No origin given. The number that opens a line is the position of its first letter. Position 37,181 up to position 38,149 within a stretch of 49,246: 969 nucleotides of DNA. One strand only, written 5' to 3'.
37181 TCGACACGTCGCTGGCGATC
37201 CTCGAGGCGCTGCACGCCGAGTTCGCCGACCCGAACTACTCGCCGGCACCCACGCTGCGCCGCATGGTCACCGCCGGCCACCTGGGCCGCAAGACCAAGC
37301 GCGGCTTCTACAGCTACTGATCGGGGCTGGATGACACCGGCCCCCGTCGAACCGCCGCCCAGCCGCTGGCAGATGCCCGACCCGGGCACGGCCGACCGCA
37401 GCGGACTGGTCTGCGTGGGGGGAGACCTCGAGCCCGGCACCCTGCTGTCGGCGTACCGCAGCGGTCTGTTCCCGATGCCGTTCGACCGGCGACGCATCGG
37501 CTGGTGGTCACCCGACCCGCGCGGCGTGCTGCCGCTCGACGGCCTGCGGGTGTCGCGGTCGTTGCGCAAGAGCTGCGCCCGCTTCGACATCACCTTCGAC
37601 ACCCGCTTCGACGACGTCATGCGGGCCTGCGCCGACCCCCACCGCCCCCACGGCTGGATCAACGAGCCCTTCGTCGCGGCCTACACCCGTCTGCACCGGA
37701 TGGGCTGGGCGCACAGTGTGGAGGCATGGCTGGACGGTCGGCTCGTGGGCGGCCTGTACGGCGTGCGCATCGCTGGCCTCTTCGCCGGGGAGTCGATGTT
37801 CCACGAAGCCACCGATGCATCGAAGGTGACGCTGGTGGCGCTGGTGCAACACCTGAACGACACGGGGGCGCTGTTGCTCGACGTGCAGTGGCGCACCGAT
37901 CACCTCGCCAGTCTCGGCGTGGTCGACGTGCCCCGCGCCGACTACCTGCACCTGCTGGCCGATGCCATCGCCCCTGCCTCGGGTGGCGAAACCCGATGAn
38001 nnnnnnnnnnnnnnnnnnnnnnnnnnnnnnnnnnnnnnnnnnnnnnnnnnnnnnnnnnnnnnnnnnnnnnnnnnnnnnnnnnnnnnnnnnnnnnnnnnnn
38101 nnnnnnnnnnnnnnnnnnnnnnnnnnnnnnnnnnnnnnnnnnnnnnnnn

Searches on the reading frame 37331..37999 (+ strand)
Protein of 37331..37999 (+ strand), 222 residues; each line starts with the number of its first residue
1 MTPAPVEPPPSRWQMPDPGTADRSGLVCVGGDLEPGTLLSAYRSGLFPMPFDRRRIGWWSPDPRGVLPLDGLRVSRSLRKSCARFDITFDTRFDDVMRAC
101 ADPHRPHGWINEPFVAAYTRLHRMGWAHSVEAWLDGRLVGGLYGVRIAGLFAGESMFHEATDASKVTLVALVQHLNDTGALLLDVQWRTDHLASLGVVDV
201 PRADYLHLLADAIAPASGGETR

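Call 54: search_protein_families(library=pfam, proteins=[window:37331-37999:+], max_evalue=0.001)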
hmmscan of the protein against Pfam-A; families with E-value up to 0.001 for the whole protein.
window:37331-37999:+ (222 aa): 1 family
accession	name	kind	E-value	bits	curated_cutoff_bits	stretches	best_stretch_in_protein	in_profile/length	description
PF03588.20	Leu_Phe_trans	-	5.7e-64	215.1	22.7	1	36-200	2-170/171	Leucyl/phenylalanyl-tRNA protein transferase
